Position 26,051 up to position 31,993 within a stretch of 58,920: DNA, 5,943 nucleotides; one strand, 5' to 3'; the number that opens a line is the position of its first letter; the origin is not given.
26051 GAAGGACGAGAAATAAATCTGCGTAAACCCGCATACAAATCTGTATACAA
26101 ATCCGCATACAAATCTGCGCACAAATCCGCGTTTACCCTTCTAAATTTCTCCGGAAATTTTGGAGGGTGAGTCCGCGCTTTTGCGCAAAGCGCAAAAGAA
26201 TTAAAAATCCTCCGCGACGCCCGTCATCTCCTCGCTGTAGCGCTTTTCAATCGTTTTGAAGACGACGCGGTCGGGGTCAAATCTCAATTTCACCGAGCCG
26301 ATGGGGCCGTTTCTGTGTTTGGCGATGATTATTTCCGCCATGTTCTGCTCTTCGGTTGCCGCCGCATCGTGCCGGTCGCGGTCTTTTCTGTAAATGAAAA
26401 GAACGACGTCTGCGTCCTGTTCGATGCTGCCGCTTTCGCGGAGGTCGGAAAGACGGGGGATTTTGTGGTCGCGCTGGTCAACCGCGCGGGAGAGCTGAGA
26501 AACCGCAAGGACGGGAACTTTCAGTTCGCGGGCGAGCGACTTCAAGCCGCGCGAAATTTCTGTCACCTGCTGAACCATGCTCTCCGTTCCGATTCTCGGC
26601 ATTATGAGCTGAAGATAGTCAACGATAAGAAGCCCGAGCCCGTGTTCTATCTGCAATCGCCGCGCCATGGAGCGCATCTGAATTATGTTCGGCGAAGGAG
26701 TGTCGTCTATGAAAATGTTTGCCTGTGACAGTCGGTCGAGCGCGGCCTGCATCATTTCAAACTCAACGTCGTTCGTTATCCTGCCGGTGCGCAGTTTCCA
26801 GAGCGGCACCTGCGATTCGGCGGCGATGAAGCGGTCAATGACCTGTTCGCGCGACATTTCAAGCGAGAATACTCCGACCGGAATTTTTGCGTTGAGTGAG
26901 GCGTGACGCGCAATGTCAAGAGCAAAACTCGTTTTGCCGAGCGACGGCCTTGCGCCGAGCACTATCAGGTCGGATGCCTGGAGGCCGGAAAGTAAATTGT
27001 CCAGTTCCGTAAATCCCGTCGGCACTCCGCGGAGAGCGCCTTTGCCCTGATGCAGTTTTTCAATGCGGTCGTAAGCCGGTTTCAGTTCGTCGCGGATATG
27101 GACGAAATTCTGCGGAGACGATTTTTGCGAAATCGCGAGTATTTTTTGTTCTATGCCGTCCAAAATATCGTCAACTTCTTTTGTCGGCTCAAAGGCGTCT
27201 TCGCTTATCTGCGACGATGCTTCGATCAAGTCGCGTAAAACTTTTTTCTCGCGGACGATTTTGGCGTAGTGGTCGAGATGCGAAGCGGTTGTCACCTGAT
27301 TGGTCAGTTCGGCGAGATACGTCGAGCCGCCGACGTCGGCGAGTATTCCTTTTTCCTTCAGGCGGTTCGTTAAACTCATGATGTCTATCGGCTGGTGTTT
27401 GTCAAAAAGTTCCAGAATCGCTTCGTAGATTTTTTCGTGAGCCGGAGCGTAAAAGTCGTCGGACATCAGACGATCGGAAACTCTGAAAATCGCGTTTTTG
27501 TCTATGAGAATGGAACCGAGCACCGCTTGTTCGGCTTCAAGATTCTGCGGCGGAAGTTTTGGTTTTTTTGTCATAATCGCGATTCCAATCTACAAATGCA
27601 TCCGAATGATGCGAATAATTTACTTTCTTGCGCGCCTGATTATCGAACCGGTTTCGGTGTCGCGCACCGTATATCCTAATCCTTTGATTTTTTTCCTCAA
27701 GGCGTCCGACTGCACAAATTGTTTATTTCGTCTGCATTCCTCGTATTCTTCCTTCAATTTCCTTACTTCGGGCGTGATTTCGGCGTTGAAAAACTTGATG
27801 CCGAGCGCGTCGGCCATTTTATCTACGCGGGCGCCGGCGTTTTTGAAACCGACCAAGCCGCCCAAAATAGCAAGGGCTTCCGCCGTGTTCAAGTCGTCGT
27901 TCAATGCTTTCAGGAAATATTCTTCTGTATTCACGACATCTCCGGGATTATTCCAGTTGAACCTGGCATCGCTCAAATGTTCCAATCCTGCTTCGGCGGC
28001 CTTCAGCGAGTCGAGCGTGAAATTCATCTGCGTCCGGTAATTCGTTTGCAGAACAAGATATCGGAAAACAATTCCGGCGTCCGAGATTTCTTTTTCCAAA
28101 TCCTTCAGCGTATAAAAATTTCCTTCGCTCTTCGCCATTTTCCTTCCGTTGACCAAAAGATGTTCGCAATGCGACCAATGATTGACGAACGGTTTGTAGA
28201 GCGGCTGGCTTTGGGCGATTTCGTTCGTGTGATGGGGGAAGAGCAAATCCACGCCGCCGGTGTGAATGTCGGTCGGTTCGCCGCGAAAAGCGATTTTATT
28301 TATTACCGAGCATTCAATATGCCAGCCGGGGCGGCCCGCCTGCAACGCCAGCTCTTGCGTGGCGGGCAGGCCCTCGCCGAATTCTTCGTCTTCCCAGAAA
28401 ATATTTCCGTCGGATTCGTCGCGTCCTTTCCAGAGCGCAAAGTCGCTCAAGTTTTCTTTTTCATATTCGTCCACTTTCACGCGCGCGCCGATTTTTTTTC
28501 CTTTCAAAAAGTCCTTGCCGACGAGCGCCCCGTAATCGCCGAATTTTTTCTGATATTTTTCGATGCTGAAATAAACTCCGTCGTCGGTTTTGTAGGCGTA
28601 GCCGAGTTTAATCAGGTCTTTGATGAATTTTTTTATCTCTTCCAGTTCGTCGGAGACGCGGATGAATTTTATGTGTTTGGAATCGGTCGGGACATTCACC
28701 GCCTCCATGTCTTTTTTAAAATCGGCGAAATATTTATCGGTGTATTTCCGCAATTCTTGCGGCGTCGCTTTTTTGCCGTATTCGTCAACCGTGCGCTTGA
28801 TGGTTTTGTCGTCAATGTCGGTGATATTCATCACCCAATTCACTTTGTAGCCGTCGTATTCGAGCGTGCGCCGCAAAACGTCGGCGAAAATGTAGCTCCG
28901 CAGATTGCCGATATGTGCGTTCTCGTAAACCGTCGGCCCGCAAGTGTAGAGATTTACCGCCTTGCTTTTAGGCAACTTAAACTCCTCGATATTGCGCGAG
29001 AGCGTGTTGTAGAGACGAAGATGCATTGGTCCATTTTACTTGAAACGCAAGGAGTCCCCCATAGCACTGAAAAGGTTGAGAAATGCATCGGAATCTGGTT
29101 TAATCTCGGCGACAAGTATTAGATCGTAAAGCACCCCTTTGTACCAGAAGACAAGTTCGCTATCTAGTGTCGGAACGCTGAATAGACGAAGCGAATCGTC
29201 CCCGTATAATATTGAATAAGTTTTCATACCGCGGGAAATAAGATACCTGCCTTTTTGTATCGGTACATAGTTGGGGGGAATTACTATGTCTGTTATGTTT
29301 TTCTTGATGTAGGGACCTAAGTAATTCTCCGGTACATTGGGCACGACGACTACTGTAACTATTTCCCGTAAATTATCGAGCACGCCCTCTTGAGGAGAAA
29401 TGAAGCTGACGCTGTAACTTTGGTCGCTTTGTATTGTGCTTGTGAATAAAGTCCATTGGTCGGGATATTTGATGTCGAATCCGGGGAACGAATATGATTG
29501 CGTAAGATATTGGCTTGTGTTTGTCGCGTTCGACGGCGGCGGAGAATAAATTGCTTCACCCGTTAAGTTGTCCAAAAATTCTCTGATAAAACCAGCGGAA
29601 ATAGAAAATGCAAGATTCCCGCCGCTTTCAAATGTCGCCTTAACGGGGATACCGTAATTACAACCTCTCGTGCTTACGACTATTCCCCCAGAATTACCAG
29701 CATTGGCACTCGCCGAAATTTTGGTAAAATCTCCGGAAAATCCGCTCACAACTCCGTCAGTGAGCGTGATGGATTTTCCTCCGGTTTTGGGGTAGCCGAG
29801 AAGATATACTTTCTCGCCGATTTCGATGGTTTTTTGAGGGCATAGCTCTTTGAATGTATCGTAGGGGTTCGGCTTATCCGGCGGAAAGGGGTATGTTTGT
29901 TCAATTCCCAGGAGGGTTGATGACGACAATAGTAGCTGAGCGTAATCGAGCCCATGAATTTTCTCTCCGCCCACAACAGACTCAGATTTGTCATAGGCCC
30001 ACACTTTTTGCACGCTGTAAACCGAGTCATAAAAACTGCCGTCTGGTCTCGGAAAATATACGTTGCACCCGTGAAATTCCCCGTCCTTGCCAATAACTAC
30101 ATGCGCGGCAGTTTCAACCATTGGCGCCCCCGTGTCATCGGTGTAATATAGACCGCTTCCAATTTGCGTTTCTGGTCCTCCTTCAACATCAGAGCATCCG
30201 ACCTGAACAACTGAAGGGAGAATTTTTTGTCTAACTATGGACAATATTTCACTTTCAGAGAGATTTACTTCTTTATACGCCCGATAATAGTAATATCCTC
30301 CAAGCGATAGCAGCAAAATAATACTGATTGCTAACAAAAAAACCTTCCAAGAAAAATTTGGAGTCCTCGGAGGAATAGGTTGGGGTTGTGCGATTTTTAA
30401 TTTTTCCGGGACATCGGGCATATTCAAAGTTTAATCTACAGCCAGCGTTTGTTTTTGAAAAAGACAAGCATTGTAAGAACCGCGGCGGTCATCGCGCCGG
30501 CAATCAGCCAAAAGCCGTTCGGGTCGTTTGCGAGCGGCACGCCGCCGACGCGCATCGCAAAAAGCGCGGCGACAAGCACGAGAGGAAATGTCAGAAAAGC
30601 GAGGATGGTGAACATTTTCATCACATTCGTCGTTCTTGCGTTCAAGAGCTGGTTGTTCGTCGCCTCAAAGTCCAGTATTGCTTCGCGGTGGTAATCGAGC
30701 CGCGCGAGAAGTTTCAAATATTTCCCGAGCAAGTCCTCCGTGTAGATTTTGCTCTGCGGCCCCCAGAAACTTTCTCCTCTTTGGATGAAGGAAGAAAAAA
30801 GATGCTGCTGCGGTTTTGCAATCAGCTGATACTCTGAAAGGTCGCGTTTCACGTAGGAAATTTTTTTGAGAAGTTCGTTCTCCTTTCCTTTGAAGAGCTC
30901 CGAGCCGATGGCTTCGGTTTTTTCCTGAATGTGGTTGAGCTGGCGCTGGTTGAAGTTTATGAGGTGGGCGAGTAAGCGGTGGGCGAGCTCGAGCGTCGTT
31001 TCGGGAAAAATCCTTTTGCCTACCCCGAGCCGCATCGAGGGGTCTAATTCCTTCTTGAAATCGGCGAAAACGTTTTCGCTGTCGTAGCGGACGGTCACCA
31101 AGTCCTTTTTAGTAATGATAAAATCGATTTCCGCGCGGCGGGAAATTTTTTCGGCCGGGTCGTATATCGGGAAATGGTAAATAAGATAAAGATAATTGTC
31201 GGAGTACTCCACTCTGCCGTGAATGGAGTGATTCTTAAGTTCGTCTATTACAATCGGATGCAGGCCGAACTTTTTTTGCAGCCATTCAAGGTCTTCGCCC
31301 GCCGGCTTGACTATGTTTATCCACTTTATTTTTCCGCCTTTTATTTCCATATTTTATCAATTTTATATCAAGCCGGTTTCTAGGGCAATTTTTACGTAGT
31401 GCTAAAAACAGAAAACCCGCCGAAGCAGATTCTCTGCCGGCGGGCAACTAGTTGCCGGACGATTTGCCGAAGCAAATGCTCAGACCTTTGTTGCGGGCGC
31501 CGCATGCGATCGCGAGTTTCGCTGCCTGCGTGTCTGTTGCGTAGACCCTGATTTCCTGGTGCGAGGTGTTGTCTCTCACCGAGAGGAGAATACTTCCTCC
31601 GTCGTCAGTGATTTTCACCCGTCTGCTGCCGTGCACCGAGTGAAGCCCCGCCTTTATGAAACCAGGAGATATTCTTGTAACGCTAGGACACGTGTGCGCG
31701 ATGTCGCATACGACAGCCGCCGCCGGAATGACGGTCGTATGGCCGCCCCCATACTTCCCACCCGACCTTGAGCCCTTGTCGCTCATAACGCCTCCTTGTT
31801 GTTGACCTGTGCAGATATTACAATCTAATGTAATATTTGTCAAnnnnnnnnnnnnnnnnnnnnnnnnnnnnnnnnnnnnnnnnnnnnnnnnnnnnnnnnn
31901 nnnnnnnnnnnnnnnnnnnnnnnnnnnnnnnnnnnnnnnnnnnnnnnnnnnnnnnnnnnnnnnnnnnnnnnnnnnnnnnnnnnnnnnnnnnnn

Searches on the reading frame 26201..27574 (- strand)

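Call 10: search_protein_families(library=pfam, proteins=[window:26201-27574:-], max_evalue=0.01)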
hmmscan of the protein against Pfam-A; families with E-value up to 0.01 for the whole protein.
window:26201-27574:- (457 aa): 4 families
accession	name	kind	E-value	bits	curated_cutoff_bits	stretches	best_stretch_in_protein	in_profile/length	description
PF03796.21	DnaB_C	-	2.6e-97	325.6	27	1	183-440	1-254/255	DnaB-like helicase C terminal domain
PF00772.26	DnaB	-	3.5e-36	123.8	23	1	8-109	2-103/103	DnaB-like helicase N terminal domain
PF13481.12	AAA_25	-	4e-11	43.4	27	1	186-362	17-191/195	AAA domain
PF19702.4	DUF6200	-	0.00057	19.9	26.9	0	375-401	48-74/76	Family of unknown function (DUF6200)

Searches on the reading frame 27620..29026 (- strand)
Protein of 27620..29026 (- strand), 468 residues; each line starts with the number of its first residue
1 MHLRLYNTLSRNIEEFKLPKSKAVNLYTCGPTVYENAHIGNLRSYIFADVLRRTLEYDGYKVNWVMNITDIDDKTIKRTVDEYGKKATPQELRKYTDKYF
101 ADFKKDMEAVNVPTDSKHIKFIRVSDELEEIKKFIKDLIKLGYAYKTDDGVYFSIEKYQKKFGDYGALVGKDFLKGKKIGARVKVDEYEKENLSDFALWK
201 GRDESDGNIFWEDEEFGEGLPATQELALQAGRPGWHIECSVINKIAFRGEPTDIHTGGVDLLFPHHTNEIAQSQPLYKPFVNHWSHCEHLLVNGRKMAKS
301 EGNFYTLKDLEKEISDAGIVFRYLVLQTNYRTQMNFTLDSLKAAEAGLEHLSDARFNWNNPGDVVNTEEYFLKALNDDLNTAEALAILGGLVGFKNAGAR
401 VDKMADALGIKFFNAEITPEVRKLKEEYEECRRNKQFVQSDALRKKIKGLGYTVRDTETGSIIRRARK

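Call 10: search_protein_families(library=pfam, proteins=[window:27620-29026:-], max_evalue=0.01)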
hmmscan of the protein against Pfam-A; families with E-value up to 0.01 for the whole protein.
window:27620-29026:- (468 aa): 8 families
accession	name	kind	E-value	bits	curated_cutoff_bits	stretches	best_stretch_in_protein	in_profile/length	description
PF01406.26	tRNA-synt_1e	-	9e-81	272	27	1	20-344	6-299/301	tRNA synthetases class I (C) catalytic domain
PF09334.17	tRNA-synt_1g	-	3.8e-10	39.5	20.1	1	34-156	11-125/391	tRNA synthetases class I (M)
PF00133.28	tRNA-synt_1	-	1.1e-08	34.7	22.7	1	25-155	26-167/414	tRNA synthetases class I (I, L, M and V)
PF01921.24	tRNA-synt_1f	-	1.6e-06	27.8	27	0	292-346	278-330/360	tRNA synthetases class I (K)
PF09190.17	DALR_2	-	7.2e-05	23.7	22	1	371-397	2-28/57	DALR domain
PF00750.26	tRNA-synt_1d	-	0.00026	20.5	23.3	1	11-70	8-68/349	tRNA synthetases class I (R), catalytic domain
PF23493.1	CysS_C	-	0.00031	21.2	23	0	420-460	7-47/51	Cysteinyl-tRNA ligase anticodon binding domain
PF00749.27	tRNA-synt_1c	-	0.00082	18.8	23.4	1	93-148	46-98/314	tRNA synthetases class I (E and Q), catalytic domain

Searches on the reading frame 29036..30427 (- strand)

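Call 10: search_protein_families(library=pfam, proteins=[window:29036-30427:-], max_evalue=0.01)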
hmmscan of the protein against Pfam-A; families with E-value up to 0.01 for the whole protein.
window:29036-30427:- (463 aa): 1 family
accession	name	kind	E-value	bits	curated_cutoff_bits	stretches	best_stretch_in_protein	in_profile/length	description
PF13365.12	Trypsin_2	-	1.6e-11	45.6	27.6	1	90-260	1-144/144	Trypsin-like peptidase domain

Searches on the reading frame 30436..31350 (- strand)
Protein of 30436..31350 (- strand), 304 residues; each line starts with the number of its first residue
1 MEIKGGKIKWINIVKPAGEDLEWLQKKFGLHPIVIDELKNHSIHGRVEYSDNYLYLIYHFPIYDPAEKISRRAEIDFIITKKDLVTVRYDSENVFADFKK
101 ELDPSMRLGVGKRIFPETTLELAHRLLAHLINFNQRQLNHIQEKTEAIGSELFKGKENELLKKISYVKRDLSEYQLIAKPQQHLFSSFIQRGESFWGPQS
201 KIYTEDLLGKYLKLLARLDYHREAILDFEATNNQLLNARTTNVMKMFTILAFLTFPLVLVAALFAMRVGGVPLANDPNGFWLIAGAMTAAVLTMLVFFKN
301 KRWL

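Call 10: search_protein_families(library=pfam, proteins=[window:30436-31350:-], max_evalue=0.01)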
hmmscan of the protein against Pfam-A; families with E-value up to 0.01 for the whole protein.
window:30436-31350:- (304 aa): 2 families
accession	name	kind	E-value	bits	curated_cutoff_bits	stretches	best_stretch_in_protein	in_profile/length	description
PF01544.23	CorA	-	3.6e-46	158.3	27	1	7-299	3-291/292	CorA-like Mg2+ transporter protein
PF16053.10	MRP-S34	-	0.0097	16.3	24.5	0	139-189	48-94/130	Mitochondrial 28S ribosomal protein S34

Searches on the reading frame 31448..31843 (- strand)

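Call 31: search_protein_families(library=pfam, proteins=[window:31448-31843:-], max_evalue=0.001)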
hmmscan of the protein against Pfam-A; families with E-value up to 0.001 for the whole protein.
window:31448-31843:- (131 aa): 1 family
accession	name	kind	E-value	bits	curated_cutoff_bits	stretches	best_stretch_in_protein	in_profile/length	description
PF09876.14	DUF2103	-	3.4e-10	40.2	22.4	1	29-107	4-86/98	Predicted metal-binding protein (DUF2103)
